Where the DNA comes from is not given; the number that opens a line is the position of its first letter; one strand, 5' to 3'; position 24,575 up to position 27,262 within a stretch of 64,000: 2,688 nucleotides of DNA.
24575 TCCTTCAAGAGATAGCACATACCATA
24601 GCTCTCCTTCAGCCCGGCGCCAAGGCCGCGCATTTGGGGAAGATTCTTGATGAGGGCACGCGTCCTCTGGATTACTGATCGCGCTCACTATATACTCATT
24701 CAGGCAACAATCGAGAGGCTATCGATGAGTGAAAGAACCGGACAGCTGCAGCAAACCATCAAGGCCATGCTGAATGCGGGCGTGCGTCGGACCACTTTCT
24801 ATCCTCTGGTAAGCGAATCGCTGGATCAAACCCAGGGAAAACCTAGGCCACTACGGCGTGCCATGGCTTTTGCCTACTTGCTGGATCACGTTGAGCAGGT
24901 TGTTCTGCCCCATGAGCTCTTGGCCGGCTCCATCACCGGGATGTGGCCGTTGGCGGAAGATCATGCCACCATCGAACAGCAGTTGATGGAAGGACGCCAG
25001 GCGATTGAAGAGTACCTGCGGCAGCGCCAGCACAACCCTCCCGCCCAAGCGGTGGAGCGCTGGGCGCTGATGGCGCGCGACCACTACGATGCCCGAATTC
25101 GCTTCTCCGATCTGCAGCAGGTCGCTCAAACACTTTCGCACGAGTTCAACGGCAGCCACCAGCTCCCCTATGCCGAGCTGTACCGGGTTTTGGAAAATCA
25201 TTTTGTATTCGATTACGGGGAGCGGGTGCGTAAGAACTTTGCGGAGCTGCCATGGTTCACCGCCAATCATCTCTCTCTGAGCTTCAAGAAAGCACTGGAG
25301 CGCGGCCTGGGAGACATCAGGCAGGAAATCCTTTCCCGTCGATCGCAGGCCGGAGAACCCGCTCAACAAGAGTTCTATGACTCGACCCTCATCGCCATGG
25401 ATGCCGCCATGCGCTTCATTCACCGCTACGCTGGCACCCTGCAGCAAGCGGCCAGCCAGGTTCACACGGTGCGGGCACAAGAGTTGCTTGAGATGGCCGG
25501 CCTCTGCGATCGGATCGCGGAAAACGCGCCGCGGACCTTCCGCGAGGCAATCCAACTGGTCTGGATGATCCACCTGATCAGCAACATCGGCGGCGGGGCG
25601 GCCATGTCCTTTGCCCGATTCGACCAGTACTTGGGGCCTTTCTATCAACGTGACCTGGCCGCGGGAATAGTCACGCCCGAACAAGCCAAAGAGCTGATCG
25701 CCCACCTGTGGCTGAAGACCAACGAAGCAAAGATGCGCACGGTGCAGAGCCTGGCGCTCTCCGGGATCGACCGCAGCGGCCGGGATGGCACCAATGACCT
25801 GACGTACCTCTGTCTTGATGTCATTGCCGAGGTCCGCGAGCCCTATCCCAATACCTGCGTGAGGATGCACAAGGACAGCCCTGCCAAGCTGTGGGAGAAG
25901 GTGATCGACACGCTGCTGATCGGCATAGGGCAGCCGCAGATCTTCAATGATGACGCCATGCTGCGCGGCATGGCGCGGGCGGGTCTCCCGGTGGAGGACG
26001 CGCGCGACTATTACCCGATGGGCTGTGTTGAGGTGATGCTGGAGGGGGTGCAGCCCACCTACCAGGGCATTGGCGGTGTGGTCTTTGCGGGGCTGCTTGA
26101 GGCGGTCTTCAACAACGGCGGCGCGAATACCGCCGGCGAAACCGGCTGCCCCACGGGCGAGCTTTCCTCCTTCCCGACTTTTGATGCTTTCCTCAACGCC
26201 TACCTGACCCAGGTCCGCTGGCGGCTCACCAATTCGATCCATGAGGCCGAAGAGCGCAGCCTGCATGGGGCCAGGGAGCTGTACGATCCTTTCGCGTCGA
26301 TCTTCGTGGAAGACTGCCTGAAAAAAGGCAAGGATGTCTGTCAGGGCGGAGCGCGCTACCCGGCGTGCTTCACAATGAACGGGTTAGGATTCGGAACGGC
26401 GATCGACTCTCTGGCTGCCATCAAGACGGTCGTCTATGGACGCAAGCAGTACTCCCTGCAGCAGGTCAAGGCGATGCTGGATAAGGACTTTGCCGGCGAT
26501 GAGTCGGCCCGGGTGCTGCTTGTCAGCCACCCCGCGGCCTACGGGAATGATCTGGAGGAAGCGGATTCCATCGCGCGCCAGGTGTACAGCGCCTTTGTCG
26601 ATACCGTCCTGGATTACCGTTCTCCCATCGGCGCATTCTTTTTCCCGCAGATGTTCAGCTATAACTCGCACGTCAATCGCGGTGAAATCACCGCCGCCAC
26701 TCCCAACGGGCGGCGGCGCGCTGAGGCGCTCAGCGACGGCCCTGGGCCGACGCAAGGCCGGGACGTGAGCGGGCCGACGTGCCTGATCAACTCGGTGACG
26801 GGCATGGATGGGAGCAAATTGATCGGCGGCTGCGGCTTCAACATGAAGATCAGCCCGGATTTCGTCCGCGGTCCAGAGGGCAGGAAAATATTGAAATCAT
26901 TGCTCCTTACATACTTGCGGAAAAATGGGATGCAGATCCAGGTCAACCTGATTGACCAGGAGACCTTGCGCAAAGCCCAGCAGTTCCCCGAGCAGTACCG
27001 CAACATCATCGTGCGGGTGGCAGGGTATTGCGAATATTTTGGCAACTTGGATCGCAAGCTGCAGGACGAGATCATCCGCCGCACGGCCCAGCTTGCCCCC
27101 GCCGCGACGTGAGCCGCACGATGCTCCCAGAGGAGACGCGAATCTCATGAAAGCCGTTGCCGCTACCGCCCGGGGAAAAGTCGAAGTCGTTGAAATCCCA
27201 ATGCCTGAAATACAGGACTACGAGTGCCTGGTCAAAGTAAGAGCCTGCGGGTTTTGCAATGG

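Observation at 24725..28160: Orphan glycyl radical enzyme plus alcohol dehydrogenase without a local activase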

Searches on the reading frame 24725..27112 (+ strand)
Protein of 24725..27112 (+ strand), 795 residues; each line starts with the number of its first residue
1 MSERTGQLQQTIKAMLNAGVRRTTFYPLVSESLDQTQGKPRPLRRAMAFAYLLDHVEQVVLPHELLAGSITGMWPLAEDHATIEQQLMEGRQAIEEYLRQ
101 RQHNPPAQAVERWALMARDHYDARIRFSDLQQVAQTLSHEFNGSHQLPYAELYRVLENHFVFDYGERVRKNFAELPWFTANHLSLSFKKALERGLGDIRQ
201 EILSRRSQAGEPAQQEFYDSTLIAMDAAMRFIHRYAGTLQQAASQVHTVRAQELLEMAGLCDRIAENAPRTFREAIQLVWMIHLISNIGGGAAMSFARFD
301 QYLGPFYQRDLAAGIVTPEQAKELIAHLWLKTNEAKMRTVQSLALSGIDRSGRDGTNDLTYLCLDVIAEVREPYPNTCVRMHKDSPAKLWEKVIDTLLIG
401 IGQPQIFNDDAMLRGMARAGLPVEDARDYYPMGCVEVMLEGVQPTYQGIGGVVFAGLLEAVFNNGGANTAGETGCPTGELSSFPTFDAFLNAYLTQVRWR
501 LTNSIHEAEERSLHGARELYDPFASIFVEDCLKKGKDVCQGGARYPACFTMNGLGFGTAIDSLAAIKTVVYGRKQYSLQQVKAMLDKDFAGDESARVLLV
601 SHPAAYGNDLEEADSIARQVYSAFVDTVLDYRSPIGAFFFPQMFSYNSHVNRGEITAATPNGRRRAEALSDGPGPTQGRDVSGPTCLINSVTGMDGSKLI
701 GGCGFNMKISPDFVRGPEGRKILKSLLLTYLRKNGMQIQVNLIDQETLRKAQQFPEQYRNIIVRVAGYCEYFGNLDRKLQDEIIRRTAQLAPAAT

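Call 7: search_protein_families(library=pfam, proteins=[window:24725-27112:+])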
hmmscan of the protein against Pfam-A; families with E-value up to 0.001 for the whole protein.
window:24725-27112:+ (795 aa): 2 families
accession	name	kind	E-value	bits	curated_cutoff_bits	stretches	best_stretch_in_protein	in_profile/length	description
PF02901.20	PFL-like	-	1.6e-124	417.4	24.3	1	28-651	28-645/647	Pyruvate formate lyase-like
PF01228.26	Gly_radical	-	2.6e-24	86.2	22.2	1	670-772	2-105/106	Glycine radical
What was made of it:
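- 24725..27112 (+): Glycyl radical enzyme, 795 aa. Cys loop G433-C434-V435-E436 lies at 26021-26032. Gly loop R764-V-A-G767-Y lies at 27014-27028. His182 is at 25268-25270. Pfam PFL-like and Gly_radical (call 7).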

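Call 9: search_protein_families(library=ncbifam, proteins=[window:24725-27112:+], max_evalue=0.00001)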
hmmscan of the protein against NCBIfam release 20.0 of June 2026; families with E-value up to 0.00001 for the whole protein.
window:24725-27112:+ (795 aa): 12 families
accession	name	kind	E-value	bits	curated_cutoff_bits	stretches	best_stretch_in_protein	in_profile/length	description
TIGR01774.1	PFL2-3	subfamily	1.9e-144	482.8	678.2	1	181-788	156-783/786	formate C-acetyltransferase/glycerol dehydratase family glycyl radical enzyme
NF043068.1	glycl_HYPD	equivalog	1.4e-125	420.2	1100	1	216-789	194-782/784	trans-4-hydroxy-L-proline dehydratase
NF048009.1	SfplDhtHpfGKleb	equivalog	3e-118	396.1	1000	1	180-787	182-820/824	(2S)-3-sulfopropanediol dehydratase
NF048011.1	SfplDhtHpsGDes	equivalog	3.2e-117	392.9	1000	1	29-788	48-818/821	(2S)-3-sulfopropanediol dehydratase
NF007437.0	PRK09983.1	equivalog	4e-116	389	1109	1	182-789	156-763/765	formate C-acetyltransferase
TIGR04394.1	choline_CutC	equivalog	3.1e-103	346.8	1050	1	215-788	198-785/789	choline trimethylamine-lyase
NF033718.1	indole_decarb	equivalog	4.7e-84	283.1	1100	2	187-593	225-648/868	indoleacetate decarboxylase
NF033715.1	glycyl_HPDL_Lrg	equivalog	2.1e-73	247.6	1150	2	217-593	271-682/901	4-hydroxyphenylacetate decarboxylase large subunit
TIGR01255.1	pyr_form_ly_1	equivalog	5.1e-27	94.7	994.2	2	554-787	512-739/744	formate C-acetyltransferase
NF038360.1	rad_fix_GrcA3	exception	7.9e-14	51.5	158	1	723-787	9-73/78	autonomous glycyl radical cofactor GrcA3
NF008341.1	PRK11127.1-1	equivalog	6.1e-09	35.8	145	1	739-787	27-75/80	autonomous glycyl radical cofactor GrcA2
TIGR04365.1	spare_glycyl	equivalog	1.4e-06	28.6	170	1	734-787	68-121/126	autonomous glycyl radical cofactor GrcA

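Call 10: search_solved_structures(query=window:24725-27112:+, max_evalue=0.00001)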
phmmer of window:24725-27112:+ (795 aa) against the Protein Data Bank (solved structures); distinct sequences matched with E-value up to 0.00001: 36.
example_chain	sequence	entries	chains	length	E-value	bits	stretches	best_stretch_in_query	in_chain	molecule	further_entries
1r8w_A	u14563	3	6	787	4e-106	359.5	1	180-789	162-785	glycerol dehydratase | B12-independent glycerol dehydratase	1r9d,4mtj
8yjo_A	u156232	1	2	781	4.5e-102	346.1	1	181-789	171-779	Probable dehydratase PflD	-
5i2a_A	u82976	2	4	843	3.8e-101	343.1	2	27-590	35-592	Diol-dehydratase | Diol dehydratase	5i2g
9f3w_A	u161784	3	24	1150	5.9e-99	335.8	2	207-788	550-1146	Choline trimethylamine-lyase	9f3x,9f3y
6vxc_A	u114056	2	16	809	6.3e-97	329.1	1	219-789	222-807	Trans-4-hydroxy-L-proline dehydratase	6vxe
9ht9_A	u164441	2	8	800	1.5e-94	321.3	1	192-787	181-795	Choline trimethylamine-lyase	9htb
9r0v_A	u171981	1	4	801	1.5e-94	321.2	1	192-787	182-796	Choline trimethylamine-lyase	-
6vue_A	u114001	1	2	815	1.6e-94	321.1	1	192-787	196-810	Choline trimethylamine-lyase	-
5fay_A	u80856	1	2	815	1.6e-94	321.1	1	192-787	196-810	Choline trimethylamine-lyase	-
5faw_A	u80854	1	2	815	1.7e-94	321.1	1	192-787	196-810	Choline trimethylamine-lyase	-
5fau_A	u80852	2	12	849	1.9e-94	320.9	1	192-787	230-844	Choline trimethylamine-lyase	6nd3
5fav_A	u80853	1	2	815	4.3e-94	319.8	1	192-787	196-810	Choline trimethylamine-lyase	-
5kdp_A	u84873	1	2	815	1.1e-93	318.4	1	192-787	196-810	Choline trimethylamine-lyase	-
9rco_A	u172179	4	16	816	1.2e-92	315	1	181-789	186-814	Glycyl radical protein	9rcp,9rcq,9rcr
5ymr_B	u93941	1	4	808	4.7e-91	309.7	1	187-788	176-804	Formate acetyltransferase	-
1h16_A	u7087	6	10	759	3.9e-22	81.8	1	602-787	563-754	FORMATE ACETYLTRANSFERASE 1 | Pyruvate formate-lyase | PROTEIN (PYRUVATE FORMATE-LYASE)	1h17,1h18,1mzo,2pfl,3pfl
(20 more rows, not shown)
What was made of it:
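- GDH is the best PDB sequence hit, at 4e-106 (call 10). PflD (8yjo) is the second-best PDB hit (call 10).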

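Call 11: find_homologous_proteins(query=window:24725-27112:+, max_evalue=1e-50)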
Query window:24725-27112:+ (795 aa): 238 proteins with E <= 1e-50 among 8000 candidates; the best 120 are listed.
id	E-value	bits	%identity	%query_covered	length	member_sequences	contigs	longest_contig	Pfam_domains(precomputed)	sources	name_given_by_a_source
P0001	0.0e+0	1761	96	100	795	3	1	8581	PF02901.21,PF01228.27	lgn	-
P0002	0.0e+0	1572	85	100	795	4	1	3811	PF02901.21,PF01228.27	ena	-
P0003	0.0e+0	1526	83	100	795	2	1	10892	PF02901.21,PF01228.27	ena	-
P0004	0.0e+0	1504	81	100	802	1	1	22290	PF02901.21,PF01228.27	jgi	jgi:formate C-acetyltransferase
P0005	0.0e+0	1500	80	100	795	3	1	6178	PF02901.21,PF01228.27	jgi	jgi:pyruvate formate-lyase/glycerol dehydratase family glycyl radical enzyme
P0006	0.0e+0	1488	80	100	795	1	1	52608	PF02901.21,PF01228.27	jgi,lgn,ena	-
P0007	0.0e+0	1423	77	99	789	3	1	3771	PF02901.21,PF01228.27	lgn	-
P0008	0.0e+0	1422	78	100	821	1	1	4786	PF02901.21,PF01228.27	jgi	jgi:pyruvate-formate lyase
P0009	0.0e+0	1292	71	99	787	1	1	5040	PF02901.21,PF01228.27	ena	-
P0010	0.0e+0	1285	71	100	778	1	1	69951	PF02901.21,PF01228.27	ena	-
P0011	0.0e+0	1179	77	83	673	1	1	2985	PF02901.21,PF01228.27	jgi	jgi:formate C-acetyltransferase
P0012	0.0e+0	1035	58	99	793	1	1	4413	PF02901.21,PF01228.27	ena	-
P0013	0.0e+0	1033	58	99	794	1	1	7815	PF02901.21,PF01228.27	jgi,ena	-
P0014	0.0e+0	1019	81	68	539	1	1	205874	PF02901.21,PF01228.27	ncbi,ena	-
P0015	5.9e-298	1009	56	99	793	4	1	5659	PF02901.21,PF01228.27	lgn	-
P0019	7.6e-293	992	56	100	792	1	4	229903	PF02901.21,PF01228.27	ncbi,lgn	-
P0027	5.7e-253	860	49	99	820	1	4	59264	PF02901.21,PF01228.27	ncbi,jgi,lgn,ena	-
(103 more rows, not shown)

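Call 12: find_encoding_contigs(protein=window:24725-27112:+, flank=10000, max_places=6)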
Protein window:24725-27112:+ (795 aa): 7 contigs read that carry it; 6 places shown.
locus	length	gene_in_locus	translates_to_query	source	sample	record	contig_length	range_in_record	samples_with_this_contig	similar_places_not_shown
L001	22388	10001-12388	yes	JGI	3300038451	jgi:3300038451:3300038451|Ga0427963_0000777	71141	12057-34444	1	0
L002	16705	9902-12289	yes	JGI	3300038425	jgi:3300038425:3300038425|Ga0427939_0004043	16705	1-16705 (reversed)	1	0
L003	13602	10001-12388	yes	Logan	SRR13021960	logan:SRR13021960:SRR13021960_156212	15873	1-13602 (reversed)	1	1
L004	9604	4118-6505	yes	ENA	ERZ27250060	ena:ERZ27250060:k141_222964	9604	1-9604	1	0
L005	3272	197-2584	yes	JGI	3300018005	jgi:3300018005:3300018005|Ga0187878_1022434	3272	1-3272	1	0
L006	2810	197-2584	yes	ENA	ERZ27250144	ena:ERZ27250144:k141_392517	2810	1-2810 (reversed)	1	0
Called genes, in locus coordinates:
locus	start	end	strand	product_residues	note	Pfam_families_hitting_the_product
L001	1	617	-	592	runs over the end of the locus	PF00111:Fer2, PF17650:RACo_linker, PF17651:Raco_middle, PF14574:RACo_C_ter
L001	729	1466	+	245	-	-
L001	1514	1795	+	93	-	-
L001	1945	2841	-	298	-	PF00528:BPD_transp_1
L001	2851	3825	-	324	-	PF00528:BPD_transp_1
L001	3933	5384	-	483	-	PF02952:Fucose_iso_C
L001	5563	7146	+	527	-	PF01547:SBP_bac_1, PF12010:DUF3502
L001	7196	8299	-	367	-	PF20511:PMI_typeI_cat, PF21621:MPI_cupin_dom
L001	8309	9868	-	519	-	PF00331:Glyco_hydro_10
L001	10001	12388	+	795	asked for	PF02901:PFL-like, PF01228:Gly_radical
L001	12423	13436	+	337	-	PF08240:ADH_N, PF16912:Glu_dehyd_C (weak), PF00107:ADH_zinc_N, PF13602:ADH_zinc_N_2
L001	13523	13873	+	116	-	PF01909:NTP_transf_2, PF18765:Polbeta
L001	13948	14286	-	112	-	PF08240:ADH_N (weak)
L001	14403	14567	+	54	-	PF00196:GerE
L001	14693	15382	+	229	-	PF14329:DUF4386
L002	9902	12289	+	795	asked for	PF02901:PFL-like, PF01228:Gly_radical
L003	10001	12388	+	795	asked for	PF02901:PFL-like, PF01228:Gly_radical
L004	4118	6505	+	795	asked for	PF02901:PFL-like, PF01228:Gly_radical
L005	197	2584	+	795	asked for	PF02901:PFL-like, PF01228:Gly_radical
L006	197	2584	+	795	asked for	PF02901:PFL-like, PF01228:Gly_radical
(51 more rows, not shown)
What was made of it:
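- The identical protein occurs on 7 contigs from several metagenomes (call 12). A RACo-type corrinoid activase gene in the window fits an anaerobe (call 12).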

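Call 15: find_related_loci(query=A1, collection=genome_contigs, flank=10000)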
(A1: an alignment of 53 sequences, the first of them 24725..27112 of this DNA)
Query A1 (795 aa) in genome_contigs; peptide patterns used: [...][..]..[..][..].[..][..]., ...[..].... (x = any residue, [..] = any of these).
599 stretches matched a pattern (row limit reached: there are more); 578 encode a relative of the query (tblastn E <= 1e-3); the best 80 are kept; 78 distinct loci.
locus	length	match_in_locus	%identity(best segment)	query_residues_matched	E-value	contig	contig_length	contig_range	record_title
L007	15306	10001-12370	55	1-791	0e+0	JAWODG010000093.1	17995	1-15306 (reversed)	MAG: Candidatus Brocadiia bacterium isolate BLK5-2.bin.122 k191_891607, whole genome shotgun sequence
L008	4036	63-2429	56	1-789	0e+0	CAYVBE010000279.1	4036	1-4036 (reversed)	MAG TPA_asm: uncultured candidatus Brocadiaceae bacterium isolate SRP141376_co1_238 genome assembly, contig: NODE_34765_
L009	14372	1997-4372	55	1-791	0e+0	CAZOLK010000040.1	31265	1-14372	MAG TPA_asm: uncultured Verrucomicrobiota bacterium isolate SRP141376_co3_71 genome assembly, contig: NODE_3742_length_3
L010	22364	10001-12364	56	1-789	0e+0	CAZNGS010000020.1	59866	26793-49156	MAG TPA_asm: uncultured candidatus Brocadiaceae bacterium isolate SRP141376_co1_16 genome assembly, contig: NODE_1319_le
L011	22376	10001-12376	56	1-794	0e+0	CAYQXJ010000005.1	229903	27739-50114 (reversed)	MAG TPA_asm: uncultured candidatus Brocadiaceae bacterium isolate SRP141376_co1_249 genome assembly, contig: NODE_60_len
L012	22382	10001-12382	52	1-789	0e+0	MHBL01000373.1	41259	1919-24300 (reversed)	MAG: Lentisphaerae bacterium RIFOXYA12_64_32 RifOxyA12_Lentisphaerae_64_32_updatedv2_434, whole genome shotgun sequence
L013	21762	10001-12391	52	1-793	0e+0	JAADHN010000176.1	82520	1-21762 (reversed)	MAG: Kiritimatiellota bacterium isolate M_MetaBat.195 contig-127_616, whole genome shotgun sequence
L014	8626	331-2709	49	1-789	0e+0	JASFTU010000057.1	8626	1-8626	MAG: Candidatus Brocadiaceae bacterium isolate D1103U20metaG_sub_Bin_331 D1103U20metaG_FD_scaffold_2828_c1, whole genome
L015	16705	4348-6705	50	1-789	0e+0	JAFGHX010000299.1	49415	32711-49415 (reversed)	MAG: Kiritimatiellae bacterium isolate Zod_Metabat.16 k87_8757491, whole genome shotgun sequence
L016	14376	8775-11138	49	1-789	0e+0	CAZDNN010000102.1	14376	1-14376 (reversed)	MAG TPA_asm: uncultured Planctomycetota bacterium isolate binchicken_co19_649 genome assembly, contig: NODE_6965_length_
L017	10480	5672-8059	47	1-789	0e+0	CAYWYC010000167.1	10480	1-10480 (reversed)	MAG TPA_asm: uncultured Candidatus Sumerlaeota bacterium isolate SRP252850_co1_211 genome assembly, contig: NODE_12172_l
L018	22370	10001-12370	47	1-787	0e+0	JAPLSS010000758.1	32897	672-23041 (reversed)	MAG: Candidatus Sumerlaeota bacterium isolate LacPavin_0920_SED5_MAG_64_9 LacPavin_0920_SED5_scaffold_612781, whole geno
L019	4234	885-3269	48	1-789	0e+0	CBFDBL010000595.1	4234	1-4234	MAG TPA_asm: uncultured bacterium isolate SRR26215675_binner12_Refined_65 genome assembly, contig: ERZ25073486.29130, wh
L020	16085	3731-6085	46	1-789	0e+0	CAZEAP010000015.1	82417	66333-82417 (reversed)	MAG TPA_asm: uncultured candidatus Brocadiaceae bacterium isolate binchicken_co17_319 genome assembly, contig: NODE_916_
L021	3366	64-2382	46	20-789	0e+0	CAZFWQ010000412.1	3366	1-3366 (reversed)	MAG TPA_asm: uncultured Oscillospiraceae bacterium isolate SRP272421_co1_11 genome assembly, contig: NODE_113830_length_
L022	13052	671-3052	45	1-787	0e+0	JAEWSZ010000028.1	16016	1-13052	MAG: Bacillota bacterium isolate OH_SDB_126 k127_1156856, whole genome shotgun sequence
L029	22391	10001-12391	39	1-787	0e+0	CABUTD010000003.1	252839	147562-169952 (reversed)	MAG TPA_asm: uncultured Anaerostipes sp. isolate MGYG-HGUT-04359 genome assembly, contig: GUT_GENOME269664_3, whole geno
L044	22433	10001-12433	39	1-791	0e+0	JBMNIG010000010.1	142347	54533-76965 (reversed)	MAG: Eubacteriales bacterium isolate SBF912LR0HQ0222 contig_38794, whole genome shotgun sequence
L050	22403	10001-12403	39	1-787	0e+0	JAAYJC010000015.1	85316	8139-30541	MAG: Clostridiales bacterium isolate AS10tlH2TH_216 12757_AS10, whole genome shotgun sequence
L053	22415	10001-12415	39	2-791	0e+0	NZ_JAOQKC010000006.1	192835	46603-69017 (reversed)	Laedolimicola ammoniilytica strain Sanger_04 .13470_2_93.6, whole genome shotgun sequence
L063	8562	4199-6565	38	7-787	4e-174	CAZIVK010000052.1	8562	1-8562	MAG TPA_asm: uncultured Oscillospiraceae bacterium isolate binchicken_co59_913 genome assembly, contig: NODE_19925_lengt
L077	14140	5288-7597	42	1-788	0e+0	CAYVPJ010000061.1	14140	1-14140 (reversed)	MAG TPA_asm: uncultured Oscillospiraceae bacterium isolate SRP192927_co6_234 genome assembly, contig: NODE_10311_length_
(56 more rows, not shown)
